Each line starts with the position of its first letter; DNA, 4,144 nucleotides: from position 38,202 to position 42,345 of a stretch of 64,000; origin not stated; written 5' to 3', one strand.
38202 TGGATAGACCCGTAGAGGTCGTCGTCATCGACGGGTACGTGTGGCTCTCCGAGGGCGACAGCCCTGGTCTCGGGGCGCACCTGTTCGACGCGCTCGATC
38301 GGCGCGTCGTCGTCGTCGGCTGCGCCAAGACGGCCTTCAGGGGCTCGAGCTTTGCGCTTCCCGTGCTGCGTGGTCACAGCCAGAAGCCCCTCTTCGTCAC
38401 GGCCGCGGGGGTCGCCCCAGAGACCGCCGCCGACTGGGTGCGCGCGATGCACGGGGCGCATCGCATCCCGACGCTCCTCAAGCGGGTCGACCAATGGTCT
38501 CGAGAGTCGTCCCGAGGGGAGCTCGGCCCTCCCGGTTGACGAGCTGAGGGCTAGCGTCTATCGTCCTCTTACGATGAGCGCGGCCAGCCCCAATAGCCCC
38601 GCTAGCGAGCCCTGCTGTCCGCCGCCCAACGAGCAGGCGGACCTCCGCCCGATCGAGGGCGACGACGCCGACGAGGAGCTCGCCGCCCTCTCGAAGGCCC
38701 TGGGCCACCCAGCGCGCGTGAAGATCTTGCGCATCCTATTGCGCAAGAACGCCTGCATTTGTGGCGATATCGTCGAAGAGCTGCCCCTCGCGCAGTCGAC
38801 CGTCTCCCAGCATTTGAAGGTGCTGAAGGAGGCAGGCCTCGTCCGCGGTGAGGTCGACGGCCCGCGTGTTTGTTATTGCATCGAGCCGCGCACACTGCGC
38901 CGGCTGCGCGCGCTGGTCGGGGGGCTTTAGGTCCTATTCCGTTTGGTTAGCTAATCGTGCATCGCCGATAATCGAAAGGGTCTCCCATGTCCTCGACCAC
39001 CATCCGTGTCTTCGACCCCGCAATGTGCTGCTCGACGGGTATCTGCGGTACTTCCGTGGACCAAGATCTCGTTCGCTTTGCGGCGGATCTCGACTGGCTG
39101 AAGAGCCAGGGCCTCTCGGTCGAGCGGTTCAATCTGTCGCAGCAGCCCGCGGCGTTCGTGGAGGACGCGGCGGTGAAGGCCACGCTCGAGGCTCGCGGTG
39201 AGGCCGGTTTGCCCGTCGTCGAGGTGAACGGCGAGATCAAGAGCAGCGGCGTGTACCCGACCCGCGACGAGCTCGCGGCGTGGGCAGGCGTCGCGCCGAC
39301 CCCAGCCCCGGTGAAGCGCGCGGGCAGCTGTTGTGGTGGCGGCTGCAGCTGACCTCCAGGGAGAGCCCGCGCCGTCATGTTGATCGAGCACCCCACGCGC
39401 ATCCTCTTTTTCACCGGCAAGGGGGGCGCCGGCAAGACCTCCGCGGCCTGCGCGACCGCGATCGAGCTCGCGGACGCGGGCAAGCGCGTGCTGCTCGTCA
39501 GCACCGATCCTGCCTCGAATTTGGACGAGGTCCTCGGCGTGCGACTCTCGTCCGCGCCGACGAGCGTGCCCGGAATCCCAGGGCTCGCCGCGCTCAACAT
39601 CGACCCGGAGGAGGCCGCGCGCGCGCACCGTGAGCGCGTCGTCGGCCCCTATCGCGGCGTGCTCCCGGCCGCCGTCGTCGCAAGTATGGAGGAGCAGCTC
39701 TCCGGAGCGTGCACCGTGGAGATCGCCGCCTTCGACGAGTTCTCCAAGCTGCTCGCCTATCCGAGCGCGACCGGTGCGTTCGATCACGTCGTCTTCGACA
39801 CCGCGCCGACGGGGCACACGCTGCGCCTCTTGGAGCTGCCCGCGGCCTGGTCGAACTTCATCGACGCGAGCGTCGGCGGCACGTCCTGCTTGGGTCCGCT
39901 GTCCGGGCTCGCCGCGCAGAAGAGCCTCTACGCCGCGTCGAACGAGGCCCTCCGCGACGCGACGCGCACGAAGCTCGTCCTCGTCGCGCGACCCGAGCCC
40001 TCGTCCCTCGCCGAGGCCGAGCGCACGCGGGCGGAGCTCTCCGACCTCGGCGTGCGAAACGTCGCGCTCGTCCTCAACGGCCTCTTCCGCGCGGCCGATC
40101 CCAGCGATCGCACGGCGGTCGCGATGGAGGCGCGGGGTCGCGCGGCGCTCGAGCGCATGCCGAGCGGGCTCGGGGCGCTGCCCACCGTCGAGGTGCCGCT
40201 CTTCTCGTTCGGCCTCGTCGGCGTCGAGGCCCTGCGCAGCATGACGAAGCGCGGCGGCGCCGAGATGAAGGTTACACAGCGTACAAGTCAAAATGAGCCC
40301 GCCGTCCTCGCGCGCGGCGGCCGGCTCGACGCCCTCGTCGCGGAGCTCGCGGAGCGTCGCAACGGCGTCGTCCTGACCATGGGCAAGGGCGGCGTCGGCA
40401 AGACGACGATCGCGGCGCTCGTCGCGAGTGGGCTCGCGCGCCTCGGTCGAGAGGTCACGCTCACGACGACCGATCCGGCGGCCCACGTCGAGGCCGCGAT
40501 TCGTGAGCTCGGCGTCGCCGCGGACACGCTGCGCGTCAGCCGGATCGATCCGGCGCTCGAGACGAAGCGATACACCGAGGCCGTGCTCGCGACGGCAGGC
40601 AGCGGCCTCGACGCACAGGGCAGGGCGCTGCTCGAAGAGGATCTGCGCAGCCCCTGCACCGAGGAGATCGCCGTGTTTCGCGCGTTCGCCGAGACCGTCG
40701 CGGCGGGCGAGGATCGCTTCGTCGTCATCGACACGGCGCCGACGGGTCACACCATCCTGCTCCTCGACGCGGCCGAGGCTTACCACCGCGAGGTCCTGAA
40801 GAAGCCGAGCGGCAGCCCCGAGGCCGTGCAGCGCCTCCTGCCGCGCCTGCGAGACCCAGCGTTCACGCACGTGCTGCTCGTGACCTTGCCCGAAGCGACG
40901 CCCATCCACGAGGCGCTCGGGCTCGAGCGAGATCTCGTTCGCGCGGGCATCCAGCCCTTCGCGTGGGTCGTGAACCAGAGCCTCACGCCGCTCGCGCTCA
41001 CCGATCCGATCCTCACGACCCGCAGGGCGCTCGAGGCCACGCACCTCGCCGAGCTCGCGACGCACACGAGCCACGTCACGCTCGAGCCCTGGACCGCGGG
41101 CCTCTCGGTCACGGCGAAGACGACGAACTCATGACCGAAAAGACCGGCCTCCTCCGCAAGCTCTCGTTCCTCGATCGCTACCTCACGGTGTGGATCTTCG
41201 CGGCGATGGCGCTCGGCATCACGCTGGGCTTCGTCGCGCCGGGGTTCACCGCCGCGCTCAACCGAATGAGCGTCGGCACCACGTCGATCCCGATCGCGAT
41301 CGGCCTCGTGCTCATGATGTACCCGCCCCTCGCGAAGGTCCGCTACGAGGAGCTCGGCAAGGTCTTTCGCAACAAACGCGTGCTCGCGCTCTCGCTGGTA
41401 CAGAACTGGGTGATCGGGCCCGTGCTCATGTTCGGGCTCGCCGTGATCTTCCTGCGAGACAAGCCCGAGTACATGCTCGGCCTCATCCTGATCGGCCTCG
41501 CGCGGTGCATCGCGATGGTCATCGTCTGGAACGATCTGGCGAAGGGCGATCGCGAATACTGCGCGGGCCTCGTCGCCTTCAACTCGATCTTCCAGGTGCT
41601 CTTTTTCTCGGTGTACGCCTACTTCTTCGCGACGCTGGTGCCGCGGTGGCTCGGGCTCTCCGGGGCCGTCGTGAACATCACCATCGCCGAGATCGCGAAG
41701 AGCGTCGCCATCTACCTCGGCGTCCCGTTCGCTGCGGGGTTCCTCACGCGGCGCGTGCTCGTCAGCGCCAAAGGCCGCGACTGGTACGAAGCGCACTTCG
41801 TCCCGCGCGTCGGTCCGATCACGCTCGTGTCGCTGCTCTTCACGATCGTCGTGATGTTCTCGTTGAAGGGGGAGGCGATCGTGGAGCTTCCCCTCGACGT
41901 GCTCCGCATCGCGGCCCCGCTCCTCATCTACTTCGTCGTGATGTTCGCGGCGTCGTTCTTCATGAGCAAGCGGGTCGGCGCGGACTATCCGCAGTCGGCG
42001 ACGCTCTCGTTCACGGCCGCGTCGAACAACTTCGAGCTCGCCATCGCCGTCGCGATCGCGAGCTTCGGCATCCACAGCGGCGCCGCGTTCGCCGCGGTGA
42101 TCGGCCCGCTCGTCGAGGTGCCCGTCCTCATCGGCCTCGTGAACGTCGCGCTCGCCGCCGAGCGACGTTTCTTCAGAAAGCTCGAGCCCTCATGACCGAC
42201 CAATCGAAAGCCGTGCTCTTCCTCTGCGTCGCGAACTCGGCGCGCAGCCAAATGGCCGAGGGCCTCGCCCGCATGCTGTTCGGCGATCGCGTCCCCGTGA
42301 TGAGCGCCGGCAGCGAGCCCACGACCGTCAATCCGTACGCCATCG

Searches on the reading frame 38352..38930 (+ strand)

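Call 9: search_protein_families(library=pfam, proteins=[window:38352-38930:+], max_evalue=0.001)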
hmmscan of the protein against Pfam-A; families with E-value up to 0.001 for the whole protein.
window:38352-38930:+ (192 aa): 6 families
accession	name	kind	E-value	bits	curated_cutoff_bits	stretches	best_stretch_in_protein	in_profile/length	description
PF01022.26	HTH_5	-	3.9e-15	55.9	22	1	119-165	1-46/47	Bacterial regulatory protein, arsR family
PF12840.13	HTH_20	-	4.9e-12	46.1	27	1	117-166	1-50/51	Helix-turn-helix domain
PF12802.13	MarR_2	-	1.7e-05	25.3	27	1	125-167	10-53/61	MarR family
PF13412.12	HTH_24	-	0.00031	20.7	21.9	1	123-165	6-48/48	Winged helix-turn-helix DNA-binding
PF01047.28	MarR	-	0.00042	20.6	24.6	1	121-165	4-48/59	MarR family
PF09339.16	HTH_IclR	-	0.00097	19.3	22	0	124-165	7-49/52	IclR helix-turn-helix domain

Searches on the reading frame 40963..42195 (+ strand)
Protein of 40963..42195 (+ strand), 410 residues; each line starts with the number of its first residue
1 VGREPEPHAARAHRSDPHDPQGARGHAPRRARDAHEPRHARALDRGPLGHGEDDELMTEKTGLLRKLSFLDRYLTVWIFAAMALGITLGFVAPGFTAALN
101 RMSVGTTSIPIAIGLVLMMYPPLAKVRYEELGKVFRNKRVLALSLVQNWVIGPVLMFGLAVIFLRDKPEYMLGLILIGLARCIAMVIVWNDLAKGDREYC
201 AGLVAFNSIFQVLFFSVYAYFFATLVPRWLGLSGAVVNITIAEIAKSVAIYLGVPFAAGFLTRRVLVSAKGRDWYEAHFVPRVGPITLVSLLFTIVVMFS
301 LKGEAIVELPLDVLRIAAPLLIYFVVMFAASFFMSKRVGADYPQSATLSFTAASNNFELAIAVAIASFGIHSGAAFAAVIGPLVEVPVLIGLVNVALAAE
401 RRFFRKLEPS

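Call 8: search_protein_families(library=pfam, proteins=[window:40963-42195:+], max_evalue=0.001)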
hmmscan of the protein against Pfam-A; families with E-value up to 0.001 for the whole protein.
window:40963-42195:+ (410 aa): 1 family
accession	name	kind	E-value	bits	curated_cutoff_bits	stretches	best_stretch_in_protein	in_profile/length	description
PF01758.21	SBF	-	1.4e-62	211.2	24.3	1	112-308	1-190/191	Sodium Bile acid symporter family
